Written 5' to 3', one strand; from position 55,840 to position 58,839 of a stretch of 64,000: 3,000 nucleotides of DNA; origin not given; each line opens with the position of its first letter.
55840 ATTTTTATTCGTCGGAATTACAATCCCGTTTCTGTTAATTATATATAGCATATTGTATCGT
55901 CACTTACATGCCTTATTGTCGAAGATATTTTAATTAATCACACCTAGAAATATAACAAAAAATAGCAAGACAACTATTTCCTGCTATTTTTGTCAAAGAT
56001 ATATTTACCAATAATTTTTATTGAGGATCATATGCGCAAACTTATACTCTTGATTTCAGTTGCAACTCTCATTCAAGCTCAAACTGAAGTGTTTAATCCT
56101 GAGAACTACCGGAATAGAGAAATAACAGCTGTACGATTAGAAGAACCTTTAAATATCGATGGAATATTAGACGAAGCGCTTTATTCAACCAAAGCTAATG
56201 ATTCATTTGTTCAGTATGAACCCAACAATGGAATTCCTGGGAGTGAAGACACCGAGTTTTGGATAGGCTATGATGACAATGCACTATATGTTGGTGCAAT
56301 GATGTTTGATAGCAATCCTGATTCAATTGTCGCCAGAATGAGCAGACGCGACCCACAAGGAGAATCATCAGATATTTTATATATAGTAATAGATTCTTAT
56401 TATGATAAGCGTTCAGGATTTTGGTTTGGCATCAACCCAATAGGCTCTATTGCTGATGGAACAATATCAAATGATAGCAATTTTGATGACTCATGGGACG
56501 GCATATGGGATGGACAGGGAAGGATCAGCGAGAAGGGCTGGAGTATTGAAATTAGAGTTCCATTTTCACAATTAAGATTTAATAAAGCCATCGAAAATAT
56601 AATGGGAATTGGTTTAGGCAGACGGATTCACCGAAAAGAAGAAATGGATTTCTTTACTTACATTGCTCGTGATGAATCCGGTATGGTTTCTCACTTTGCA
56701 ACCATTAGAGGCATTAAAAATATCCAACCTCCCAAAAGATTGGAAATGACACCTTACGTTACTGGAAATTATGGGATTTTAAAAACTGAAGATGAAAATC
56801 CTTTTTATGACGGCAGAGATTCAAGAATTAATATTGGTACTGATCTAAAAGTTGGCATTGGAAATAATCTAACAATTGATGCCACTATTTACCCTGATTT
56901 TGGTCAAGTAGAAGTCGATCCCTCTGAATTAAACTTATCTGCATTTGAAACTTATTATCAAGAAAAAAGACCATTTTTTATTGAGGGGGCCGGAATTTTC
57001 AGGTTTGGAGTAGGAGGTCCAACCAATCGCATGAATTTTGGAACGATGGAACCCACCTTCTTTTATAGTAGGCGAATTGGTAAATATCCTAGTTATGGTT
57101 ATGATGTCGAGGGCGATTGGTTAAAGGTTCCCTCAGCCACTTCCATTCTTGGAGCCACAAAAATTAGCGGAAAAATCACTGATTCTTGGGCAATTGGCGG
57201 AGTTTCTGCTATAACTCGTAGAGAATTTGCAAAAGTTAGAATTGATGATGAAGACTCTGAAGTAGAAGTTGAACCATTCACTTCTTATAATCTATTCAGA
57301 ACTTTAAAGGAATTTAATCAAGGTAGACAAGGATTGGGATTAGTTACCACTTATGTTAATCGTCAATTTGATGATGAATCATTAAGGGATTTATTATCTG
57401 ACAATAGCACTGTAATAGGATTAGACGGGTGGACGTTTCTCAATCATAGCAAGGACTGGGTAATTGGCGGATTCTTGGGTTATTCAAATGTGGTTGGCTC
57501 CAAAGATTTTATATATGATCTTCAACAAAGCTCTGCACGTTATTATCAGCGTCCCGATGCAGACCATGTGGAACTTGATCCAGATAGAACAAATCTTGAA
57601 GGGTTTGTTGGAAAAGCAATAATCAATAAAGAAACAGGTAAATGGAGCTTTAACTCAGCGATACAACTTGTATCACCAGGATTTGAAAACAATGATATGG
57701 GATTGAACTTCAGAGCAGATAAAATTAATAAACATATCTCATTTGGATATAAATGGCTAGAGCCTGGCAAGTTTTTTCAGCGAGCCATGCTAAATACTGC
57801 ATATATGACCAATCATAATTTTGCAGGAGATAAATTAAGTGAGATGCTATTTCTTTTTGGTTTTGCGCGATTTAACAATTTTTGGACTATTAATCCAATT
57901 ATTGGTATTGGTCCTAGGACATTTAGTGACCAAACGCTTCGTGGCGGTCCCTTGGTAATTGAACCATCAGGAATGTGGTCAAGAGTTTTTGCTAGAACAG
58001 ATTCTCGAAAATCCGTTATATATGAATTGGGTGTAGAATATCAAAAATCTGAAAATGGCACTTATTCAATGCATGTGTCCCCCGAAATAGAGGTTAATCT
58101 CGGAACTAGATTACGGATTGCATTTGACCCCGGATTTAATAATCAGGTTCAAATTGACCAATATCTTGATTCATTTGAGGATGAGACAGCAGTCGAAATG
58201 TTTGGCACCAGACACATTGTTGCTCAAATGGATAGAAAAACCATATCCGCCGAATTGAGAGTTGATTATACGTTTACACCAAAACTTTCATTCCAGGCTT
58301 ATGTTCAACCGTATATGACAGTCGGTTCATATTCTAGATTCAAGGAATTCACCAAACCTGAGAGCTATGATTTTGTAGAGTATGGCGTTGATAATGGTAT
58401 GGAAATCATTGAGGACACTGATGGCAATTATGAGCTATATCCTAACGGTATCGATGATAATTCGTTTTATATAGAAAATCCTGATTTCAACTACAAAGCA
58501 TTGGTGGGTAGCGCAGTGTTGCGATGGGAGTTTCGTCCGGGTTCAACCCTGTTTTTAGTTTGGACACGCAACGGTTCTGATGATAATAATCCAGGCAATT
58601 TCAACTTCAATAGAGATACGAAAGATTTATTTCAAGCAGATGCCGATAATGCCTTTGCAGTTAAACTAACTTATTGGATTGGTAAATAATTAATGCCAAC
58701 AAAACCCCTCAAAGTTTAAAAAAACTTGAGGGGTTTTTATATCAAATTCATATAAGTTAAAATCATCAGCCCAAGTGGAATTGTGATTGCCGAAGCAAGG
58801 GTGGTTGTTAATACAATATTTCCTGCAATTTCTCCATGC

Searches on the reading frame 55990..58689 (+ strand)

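Call 37: search_protein_families(library=pfam, proteins=[window:55990-58689:+], max_evalue=0.001)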
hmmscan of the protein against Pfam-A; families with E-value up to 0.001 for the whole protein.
window:55990-58689:+ (899 aa): 1 family
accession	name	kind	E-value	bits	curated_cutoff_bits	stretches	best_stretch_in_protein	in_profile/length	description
PF19313.5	DUF5916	-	9.9e-77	259.4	22.6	1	247-897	1-563/572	Domain of unknown function (DUF5916)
